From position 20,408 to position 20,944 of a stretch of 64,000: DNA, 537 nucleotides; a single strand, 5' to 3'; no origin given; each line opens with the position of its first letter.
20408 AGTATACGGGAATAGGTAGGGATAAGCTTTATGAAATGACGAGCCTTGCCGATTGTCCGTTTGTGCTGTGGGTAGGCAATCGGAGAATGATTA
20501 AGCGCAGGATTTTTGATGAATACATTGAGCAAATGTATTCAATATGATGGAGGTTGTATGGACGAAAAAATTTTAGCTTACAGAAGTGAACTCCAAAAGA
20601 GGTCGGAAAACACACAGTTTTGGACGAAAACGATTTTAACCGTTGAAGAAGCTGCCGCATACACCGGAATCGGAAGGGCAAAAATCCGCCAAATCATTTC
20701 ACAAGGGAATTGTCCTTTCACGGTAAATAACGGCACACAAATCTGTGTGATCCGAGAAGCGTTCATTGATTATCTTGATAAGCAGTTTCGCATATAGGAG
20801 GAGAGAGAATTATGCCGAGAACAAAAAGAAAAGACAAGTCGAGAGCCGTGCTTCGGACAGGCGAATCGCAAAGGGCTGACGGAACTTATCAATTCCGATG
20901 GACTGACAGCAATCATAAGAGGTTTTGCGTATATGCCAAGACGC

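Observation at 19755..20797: Four tandem paralogous Tn916-type excisionase (Xis) genes upstream of a single Int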

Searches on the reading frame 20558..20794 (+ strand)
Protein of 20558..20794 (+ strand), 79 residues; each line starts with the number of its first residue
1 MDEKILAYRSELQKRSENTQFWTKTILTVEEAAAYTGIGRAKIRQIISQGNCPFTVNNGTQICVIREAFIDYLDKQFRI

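Call 5: search_protein_families(library=pfam, proteins=[window:20558-20794:+], max_evalue=0.01)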
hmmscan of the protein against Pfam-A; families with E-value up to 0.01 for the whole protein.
window:20558-20794:+ (79 aa): 2 families
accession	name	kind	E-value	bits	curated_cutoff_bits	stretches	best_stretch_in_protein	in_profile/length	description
PF09035.16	Tn916-Xis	-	2.8e-14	53.5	22.9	1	21-76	10-66/69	Excisionase from transposon Tn916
PF12728.13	HTH_17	-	3.6e-08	34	27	1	27-76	2-50/51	Helix-turn-helix domain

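Call 35: search_protein_families(library=ncbifam, proteins=[window:20558-20794:+], max_evalue=0.01)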
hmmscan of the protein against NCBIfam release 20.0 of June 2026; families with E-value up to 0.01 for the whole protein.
window:20558-20794:+ (79 aa): 1 family
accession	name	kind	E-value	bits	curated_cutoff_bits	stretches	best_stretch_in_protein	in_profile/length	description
TIGR01764.1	excise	domain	2.3e-09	37.5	28.8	1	27-74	2-48/49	excisionase family DNA-binding protein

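Call 59: find_homologous_proteins(query=window:20558-20794:+, max_evalue=0.00001)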
Query window:20558-20794:+ (79 aa): 39 proteins with E <= 0.00001 among 41 candidates.
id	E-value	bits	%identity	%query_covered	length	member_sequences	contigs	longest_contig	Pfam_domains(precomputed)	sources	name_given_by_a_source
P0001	2.6e-45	169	91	100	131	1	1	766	PF12728.14,PF09035.17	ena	-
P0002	1.3e-44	167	99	100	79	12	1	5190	PF12728.14,PF09035.17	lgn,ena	-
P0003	1.7e-44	166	99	100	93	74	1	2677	PF12728.14,PF09035.17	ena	-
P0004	2.4e-44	166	99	100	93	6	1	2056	PF12728.14,PF09035.17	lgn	-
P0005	7.3e-44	164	99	100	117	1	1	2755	PF12728.14,PF09035.17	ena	-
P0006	1.7e-43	163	97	100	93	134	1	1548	PF12728.14,PF09035.17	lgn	-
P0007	8.9e-43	161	96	100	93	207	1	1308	PF12728.14,PF09035.17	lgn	-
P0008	7.9e-42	158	96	97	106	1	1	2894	PF12728.14,PF09035.17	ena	-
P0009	3.5e-41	156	92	100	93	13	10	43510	PF12728.14,PF09035.17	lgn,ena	-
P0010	5.3e-41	155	91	100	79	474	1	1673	PF12728.14,PF09035.17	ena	-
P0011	9.9e-40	151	94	100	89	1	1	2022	PF12728.14,PF09035.17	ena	-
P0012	4.1e-39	149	87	100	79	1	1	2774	PF12728.14,PF09035.17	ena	-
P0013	6.0e-39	149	89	100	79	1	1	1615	PF12728.14,PF09035.17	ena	-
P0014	8.4e-38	145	87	100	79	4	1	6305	PF12728.14,PF09035.17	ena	-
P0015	1.3e-36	141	81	100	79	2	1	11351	PF12728.14,PF09035.17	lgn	-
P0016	3.0e-36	140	85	100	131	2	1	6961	PF12728.14,PF09035.17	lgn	-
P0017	4.3e-36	140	99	86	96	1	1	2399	PF12728.14,PF09035.17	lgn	-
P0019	9.3e-36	139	82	100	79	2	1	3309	PF12728.14,PF09035.17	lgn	-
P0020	1.7e-35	138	84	100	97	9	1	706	PF12728.14,PF09035.17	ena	-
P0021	1.0e-32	129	77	100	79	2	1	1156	PF09035.17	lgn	-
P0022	1.6e-31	125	88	84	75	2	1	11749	PF12728.14,PF09035.17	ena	-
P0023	1.1e-30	123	83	90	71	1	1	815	PF12728.14,PF09035.17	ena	-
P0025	3.0e-28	115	98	72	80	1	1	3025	PF12728.14,PF09035.17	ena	-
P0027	4.1e-20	89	88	65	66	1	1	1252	PF12728.14,PF09035.17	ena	-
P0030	1.7e-17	81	85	61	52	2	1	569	PF09035.17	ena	-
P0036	3.9e-10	57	37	95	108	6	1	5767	PF12728.14,PF09035.17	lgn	-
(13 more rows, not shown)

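Call 64: predict_structure(alignment_id=A3)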
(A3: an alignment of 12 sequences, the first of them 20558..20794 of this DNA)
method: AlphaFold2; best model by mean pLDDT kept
length: 79 residues; sequences in the alignment: 12
mean_pLDDT: 76.8   pTM: 0.58
mean pLDDT of the five models: 76.8, 74.5, 74.4, 74.3, 72.5
residues with pLDDT >= 90: 5; 70-90: 50; 50-70: 21; < 50: 3
segments of 3 or more residues with pLDDT < 50: none
pLDDT, mean of each block of 10 residues (from residue 1): 58 53 83 87 85 83 89 76
secondary structure, 60 per line:
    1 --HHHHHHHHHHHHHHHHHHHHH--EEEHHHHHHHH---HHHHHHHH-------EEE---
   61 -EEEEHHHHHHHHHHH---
elements in order: H3-23 E26-28 H29-36 H40-47 E55-57 E62-65 H66-76

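Call 67: fold_search(model_id=the predicted structure, library=pdb)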
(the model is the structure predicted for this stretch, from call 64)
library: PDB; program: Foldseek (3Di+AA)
matches with E <= 10: 1070; with E <= 0.001: 0
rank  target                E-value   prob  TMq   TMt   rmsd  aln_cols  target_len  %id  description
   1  1y6u_MODEL_1_A        4.8e-03  1.00  0.57  0.73   2.1        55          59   33  The Structure of the Excisionase (Xis) Protein from Conjugative Transposon Tn916 Provides Insights into the Re (released 2005-03-15)
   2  8dgl_B                5.2e-02  0.99  0.55  0.62   9.6        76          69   17  Crystal Structure of the RdfS Excisionase (released 2022-10-05)
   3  8dgl_A                7.3e-02  0.99  0.56  0.64   9.3        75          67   17  Crystal Structure of the RdfS Excisionase (released 2022-10-05)
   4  6j0e_B                9.6e-02  0.57  0.36  0.26  12.9        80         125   16  Structures of two ArsR As(III)-responsive repressors: implications for the mechanism of derepression (released 2019-07-03)
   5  4j2n_A                1.0e-01  0.99  0.51  0.71   2.0        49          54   22  Crystal Structure of mycobacteriophage Pukovnik Xis (released 2013-10-23)
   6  3pqj_A                1.1e-01  0.41  0.35  0.30  13.9        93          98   18  Crystal Structure of the transcriptional repressor BigR from Xylella fastidiosa (released 2011-06-01)
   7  1fy7                  1.3e-01  0.80  0.42  0.15  13.5        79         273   15  CRYSTAL STRUCTURE OF YEAST ESA1 HISTONE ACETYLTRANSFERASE DOMAIN COMPLEXED WITH COENZYME A (released 2000-11-29)
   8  1mjb                  1.3e-01  0.80  0.42  0.15  13.5        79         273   15  Crystal structure of yeast Esa1 histone acetyltransferase E338Q mutant complexed with acetyl coenzyme A (released 2002-10-30)
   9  3to9                  1.4e-01  0.77  0.42  0.15  13.3        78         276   15  Crystal structure of yeast Esa1 E338Q HAT domain bound to coenzyme A with active site lysine acetylated (released 2011-11-09)
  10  4lhf                  1.8e-01  0.85  0.46  0.46   3.9        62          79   16  Crystal structure of a DNA binding protein from phage P2 (released 2014-03-05)
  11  2g7u_C                1.9e-01  0.75  0.43  0.16   4.1        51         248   14  2.3 A structure of putative catechol degradative operon regulator from Rhodococcus sp. RHA1 (released 2006-04-04)
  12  1mkm_B                2.0e-01  0.51  0.39  0.15  10.6        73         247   18  CRYSTAL STRUCTURE OF THE THERMOTOGA MARITIMA ICLR (released 2002-09-11)
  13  4j2n_C                2.2e-01  0.97  0.51  0.69   2.0        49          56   22  Crystal Structure of mycobacteriophage Pukovnik Xis (released 2013-10-23)
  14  5i44_A                2.2e-01  0.92  0.51  0.58   2.9        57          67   16  Structure of RacA-DNA complex; P21 form (released 2016-05-04)
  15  5i44_B                2.2e-01  0.91  0.50  0.56   3.0        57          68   16  Structure of RacA-DNA complex; P21 form (released 2016-05-04)
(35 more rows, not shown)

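Call 70: search_protein_families(library=padloc, proteins=[window:20558-20794:+], max_evalue=0.01)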
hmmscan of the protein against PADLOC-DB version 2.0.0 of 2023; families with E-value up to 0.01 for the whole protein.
window:20558-20794:+ (79 aa): 2 families
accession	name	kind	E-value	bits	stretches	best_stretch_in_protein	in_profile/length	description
PDLC04133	mad1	-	0.00023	19.4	1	27-59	6-38/60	mads_1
PDLC04733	PDC-M62A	-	0.0078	13.2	1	19-63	55-99/607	-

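Call 71: search_protein_families(library=phrogs, proteins=[window:20558-20794:+], max_evalue=0.001)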
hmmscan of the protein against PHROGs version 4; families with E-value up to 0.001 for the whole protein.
window:20558-20794:+ (79 aa): 5 families
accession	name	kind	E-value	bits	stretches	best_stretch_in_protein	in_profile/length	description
phrog_16129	-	integration and excision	1.6e-14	54.6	1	15-79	2-67/67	excisionase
phrog_7338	-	unknown function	6e-09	37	1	9-76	16-80/87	-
phrog_25262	-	unknown function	2.1e-06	28.7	1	10-74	18-82/106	-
phrog_2655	-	integration and excision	0.00041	21.1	1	2-67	86-158/181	excisionase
phrog_66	-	integration and excision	0.00054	20.7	1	13-76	80-143/412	excisionase and transcriptional regulator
